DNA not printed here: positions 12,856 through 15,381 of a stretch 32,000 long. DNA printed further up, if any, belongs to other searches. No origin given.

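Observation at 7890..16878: Nine-kb surface-protein and sugar-modification block with a non-canonical, exporter-less gene set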

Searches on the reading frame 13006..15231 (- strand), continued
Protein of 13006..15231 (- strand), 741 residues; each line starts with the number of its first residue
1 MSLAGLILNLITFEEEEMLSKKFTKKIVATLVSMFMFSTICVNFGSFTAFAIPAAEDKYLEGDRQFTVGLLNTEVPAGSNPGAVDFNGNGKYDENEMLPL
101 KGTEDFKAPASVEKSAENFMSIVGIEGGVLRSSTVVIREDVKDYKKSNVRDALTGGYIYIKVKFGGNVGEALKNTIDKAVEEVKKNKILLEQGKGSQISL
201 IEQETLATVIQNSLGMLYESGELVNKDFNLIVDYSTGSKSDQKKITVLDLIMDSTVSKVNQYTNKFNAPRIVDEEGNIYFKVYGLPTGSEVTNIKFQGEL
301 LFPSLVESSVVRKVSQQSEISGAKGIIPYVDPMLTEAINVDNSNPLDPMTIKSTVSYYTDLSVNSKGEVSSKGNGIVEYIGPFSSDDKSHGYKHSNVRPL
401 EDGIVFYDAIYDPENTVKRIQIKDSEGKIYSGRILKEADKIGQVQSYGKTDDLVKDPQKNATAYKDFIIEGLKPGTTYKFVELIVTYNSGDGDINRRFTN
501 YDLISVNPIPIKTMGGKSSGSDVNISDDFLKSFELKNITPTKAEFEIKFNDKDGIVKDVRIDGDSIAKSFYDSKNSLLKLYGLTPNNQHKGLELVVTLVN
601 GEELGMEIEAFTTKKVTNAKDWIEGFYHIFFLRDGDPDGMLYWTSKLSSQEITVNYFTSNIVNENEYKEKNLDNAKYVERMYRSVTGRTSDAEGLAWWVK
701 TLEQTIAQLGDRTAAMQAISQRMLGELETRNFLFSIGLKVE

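Call 33: find_encoding_contigs(protein=P0059, flank=10000, max_places=1)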
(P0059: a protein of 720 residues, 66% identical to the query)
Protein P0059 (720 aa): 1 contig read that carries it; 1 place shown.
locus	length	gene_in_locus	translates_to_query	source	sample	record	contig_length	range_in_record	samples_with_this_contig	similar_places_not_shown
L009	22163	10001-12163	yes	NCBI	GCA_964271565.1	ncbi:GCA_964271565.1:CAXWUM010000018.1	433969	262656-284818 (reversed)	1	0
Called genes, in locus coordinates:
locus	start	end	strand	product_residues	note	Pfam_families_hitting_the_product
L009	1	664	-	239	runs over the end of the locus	PF01252:Peptidase_A8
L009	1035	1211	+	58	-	-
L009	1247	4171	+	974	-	PF13946:DUF4214 (weak)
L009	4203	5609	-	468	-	PF00535:Glycos_transf_2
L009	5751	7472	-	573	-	PF01979:Amidohydro_1, PF07969:Amidohydro_3 (faint), PF13382:Adenine_deam_C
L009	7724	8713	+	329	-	PF01073:3Beta_HSD, PF01370:Epimerase, PF02719:Polysacc_synt_2, PF04321:RmlD_sub_bind, PF07993:NAD_binding_4, PF16363:GDP_Man_Dehyd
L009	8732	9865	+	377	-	PF13946:DUF4214 (weak)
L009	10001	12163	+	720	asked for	PF13946:DUF4214 (weak)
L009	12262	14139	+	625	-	PF05711:TylF, PF13578:Methyltransf_24 (weak)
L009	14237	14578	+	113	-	PF13641:Glyco_tranf_2_3, PF00535:Glycos_transf_2, PF10111:Glyco_tranf_2_2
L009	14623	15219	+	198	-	-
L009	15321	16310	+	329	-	PF00535:Glycos_transf_2, PF10111:Glyco_tranf_2_2 (weak), PF13641:Glyco_tranf_2_3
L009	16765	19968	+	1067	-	PF13946:DUF4214 (faint)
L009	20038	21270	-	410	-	PF09992:NAGPA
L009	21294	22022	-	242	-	PF07685:GATase_3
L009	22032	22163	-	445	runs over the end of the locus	PF08245:Mur_ligase_M, PF08353:MurT_C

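Call 37: search_protein_families(library=ncbifam, proteins=[L004:8316-9284:+, L002:7671-8663:+, L007:6875-7867:+, L008:6880-7872:+, L009:7724-8713:+, L007:3312-4205:+, L007:4198-4746:+, L007:7874-8716:+], max_evalue=1e-30)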
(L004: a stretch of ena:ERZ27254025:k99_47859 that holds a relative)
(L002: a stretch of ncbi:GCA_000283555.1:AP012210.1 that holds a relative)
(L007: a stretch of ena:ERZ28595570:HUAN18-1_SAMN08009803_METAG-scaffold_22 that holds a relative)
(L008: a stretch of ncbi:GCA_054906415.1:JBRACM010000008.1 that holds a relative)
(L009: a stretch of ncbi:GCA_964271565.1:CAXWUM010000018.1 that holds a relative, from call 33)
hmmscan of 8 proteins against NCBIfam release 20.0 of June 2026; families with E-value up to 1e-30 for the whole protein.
L004:8316-9284:+ (322 aa): 3 families
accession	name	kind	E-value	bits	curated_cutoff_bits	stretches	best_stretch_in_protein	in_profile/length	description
TIGR01181.1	dTDP_gluc_dehyt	equivalog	7.4e-86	288.1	365.1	1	3-313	2-320/321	dTDP-glucose 4,6-dehydratase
NF007490.0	PRK10084.1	subfamily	6e-54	183.4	649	1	1-319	1-349/361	dTDP-glucose 4,6-dehydratase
NF007582.0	PRK10217.1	equivalog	2e-52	178.4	698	1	2-319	3-346/355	dTDP-glucose 4,6-dehydratase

L002:7671-8663:+ (330 aa): 5 families
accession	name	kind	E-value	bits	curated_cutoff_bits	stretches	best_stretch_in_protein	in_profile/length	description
TIGR01181.1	dTDP_gluc_dehyt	equivalog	2.3e-129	431.1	365.1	1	3-319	2-318/321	dTDP-glucose 4,6-dehydratase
NF007490.0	PRK10084.1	subfamily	2.9e-98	329.2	649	1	1-327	1-349/361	dTDP-glucose 4,6-dehydratase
NF007582.0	PRK10217.1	equivalog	6.3e-96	321.6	698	1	2-325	3-344/355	dTDP-glucose 4,6-dehydratase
TIGR04180.1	EDH_00030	hypoth_equivalog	1.2e-39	136.2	475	1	4-270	2-264/297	NAD-dependent 4,6-dehydratase LegB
TIGR01179.1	galE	equivalog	7.5e-35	120.3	262.3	1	2-315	1-328/332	UDP-glucose 4-epimerase GalE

L007:6875-7867:+ (330 aa): 5 families
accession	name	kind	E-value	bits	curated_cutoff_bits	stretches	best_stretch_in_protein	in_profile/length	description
TIGR01181.1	dTDP_gluc_dehyt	equivalog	2.2e-131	437.7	365.1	1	3-321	2-320/321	dTDP-glucose 4,6-dehydratase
NF007490.0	PRK10084.1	subfamily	6.4e-100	334.6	649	1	1-327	1-349/361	dTDP-glucose 4,6-dehydratase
NF007582.0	PRK10217.1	equivalog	5.1e-93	312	698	1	2-327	3-346/355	dTDP-glucose 4,6-dehydratase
TIGR04180.1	EDH_00030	hypoth_equivalog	4.5e-42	144.1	475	1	4-270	2-264/297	NAD-dependent 4,6-dehydratase LegB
TIGR01179.1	galE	equivalog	1.1e-32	113.2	262.3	1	2-313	1-326/332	UDP-glucose 4-epimerase GalE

L008:6880-7872:+ (330 aa): 5 families
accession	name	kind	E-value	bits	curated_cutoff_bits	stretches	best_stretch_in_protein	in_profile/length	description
TIGR01181.1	dTDP_gluc_dehyt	equivalog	1.9e-128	428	365.1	1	3-321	2-320/321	dTDP-glucose 4,6-dehydratase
NF007490.0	PRK10084.1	subfamily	3.8e-99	332.1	649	1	1-327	1-349/361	dTDP-glucose 4,6-dehydratase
NF007582.0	PRK10217.1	equivalog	6.7e-92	308.3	698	1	2-327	3-346/355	dTDP-glucose 4,6-dehydratase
TIGR04180.1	EDH_00030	hypoth_equivalog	7.7e-42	143.4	475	1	4-269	2-263/297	NAD-dependent 4,6-dehydratase LegB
TIGR01179.1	galE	equivalog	1e-33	116.6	262.3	1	2-312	1-325/332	UDP-glucose 4-epimerase GalE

L009:7724-8713:+ (329 aa): 5 families
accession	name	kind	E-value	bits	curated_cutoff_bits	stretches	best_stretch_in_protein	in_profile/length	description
TIGR01181.1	dTDP_gluc_dehyt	equivalog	8e-121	403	365.1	1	3-319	2-319/321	dTDP-glucose 4,6-dehydratase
NF007490.0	PRK10084.1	subfamily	1.5e-87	293.9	649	1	1-326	1-349/361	dTDP-glucose 4,6-dehydratase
NF007582.0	PRK10217.1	equivalog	8e-82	275.2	698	1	2-326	3-346/355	dTDP-glucose 4,6-dehydratase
TIGR04180.1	EDH_00030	hypoth_equivalog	2.8e-38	131.7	475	1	4-297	2-295/297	NAD-dependent 4,6-dehydratase LegB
TIGR01179.1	galE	equivalog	6.9e-38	130.3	262.3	1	2-314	1-328/332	UDP-glucose 4-epimerase GalE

L007:3312-4205:+ (297 aa): 5 families
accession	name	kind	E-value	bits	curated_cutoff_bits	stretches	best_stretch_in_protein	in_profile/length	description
TIGR01207.1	rmlA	equivalog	2.3e-129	430.6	360.65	1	2-286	1-285/286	glucose-1-phosphate thymidylyltransferase RfbA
NF012024.0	PRK15480.1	equivalog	3.3e-114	380.9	588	1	2-287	5-290/292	glucose-1-phosphate thymidylyltransferase RfbA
TIGR01208.1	rmlA_long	equivalog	1.3e-54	185.4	320.25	1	2-237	1-234/353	glucose-1-phosphate thymidylyltransferase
TIGR03992.1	Arch_glmU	subfamily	5.2e-42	144.1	292.1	1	1-235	1-225/393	bifunctional sugar-1-phosphate nucleotidylyltransferase/acetyltransferase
NF041173.1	Sug_nt_acttase_Thmprot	equivalog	3.3e-31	108.6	600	1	1-265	1-254/405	bifunctional sugar-1-phosphate nucleotidylyltransferase/acetyltransferase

L007:4198-4746:+ (182 aa): 1 family
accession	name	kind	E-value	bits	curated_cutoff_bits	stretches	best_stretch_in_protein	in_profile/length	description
TIGR01221.1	rmlC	equivalog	1.1e-61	207.7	155.75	1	3-180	3-175/176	dTDP-4-dehydrorhamnose 3,5-epimerase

L007:7874-8716:+ (280 aa): 2 families
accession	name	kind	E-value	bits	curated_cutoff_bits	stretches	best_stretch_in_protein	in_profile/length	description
TIGR01214.1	rmlD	equivalog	7.5e-76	254.9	224.05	1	2-277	2-284/285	dTDP-4-dehydrorhamnose reductase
NF007440.0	PRK09987.1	equivalog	7.4e-42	143.6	308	1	2-278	3-293/299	dTDP-4-dehydrorhamnose reductase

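Call 72: find_related_loci(query=L007:4198-4746:+, collection=genome_contigs, flank=6000)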
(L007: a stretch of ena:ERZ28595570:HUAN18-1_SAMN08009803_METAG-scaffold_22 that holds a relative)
Query L007:4198-4746:+ (182 aa) in genome_contigs; peptide patterns used: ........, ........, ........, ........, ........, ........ (x = any residue, [..] = any of these).
47 stretches matched a pattern; 11 encode a relative of the query (tblastn E <= 1e-3); 11 distinct loci.
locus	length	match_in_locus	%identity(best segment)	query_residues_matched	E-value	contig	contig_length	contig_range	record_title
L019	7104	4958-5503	100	1-182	3e-120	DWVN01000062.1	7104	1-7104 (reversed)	MAG TPA_asm: Candidatus Dwaynia gallinarum isolate CHK166-5537 CHK166__C65341_L7104_SAMEA104467475, whole genome shotgun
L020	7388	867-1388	55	2-180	3e-58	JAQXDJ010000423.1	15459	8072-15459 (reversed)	MAG: Vicingaceae bacterium isolate cluster4_bin.65 k119_402151, whole genome shotgun sequence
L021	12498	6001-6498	53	2-171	2e-54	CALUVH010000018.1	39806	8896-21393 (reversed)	MAG: Candidatus Gastranaerophilales bacterium isolate BRZ_CB__bin69 genome assembly, contig: BRZ_CB__NODE_1311_length_39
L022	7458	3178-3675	54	2-171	2e-54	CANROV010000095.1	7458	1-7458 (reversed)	MAG: Candidatus Gastranaerophilales bacterium isolate Lapin-020__bin105 genome assembly, contig: Lapin-020__NODE_15005_l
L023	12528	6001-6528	50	2-181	2e-54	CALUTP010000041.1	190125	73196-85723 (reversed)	MAG: Candidatus Gastranaerophilales bacterium isolate E02__bin124 genome assembly, contig: E02__k127_5517895, whole geno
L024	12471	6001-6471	52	20-180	2e-52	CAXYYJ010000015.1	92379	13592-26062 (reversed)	MAG: uncultured Draconibacterium sp. isolate ERR13599002_concoct_74 genome assembly, contig: ERZ24875815.26, whole genom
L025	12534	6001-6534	49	1-180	2e-52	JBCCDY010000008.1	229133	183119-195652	MAG: Bacteroidota bacterium isolate P01_A01_bin.95 k141_1042219_length_229133_cov_51.1899, whole genome shotgun sequence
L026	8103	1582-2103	51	7-182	4e-52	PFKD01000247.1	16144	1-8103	MAG: Flexibacter sp. CG_4_10_14_3_um_filter_32_15 CG_4_10_14_3_um_filter_scaffold_3181_c, whole genome shotgun sequence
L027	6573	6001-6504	51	2-171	4e-50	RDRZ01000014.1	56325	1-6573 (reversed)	Flavobacteriaceae bacterium PRS1 NODE_14_length_56325_cov_175.335, whole genome shotgun sequence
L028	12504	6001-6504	50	2-171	5e-50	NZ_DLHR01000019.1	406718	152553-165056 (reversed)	MAG: Flavobacterium sp. UBA7663 UBA7663_contig_400, whole genome shotgun sequence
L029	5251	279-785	47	7-177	4e-46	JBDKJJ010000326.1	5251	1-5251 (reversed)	MAG: Bacteroidota bacterium isolate guil_2019_sw_WHONDRS-S19S_0049_B_bin.15 scaffold_2638225, whole genome shotgun seque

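Call 87: search_solved_structures(query=window:13006-15180:-, max_evalue=0.1)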
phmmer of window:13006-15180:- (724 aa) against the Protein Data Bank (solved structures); distinct sequences matched with E-value up to 0.1: 0.
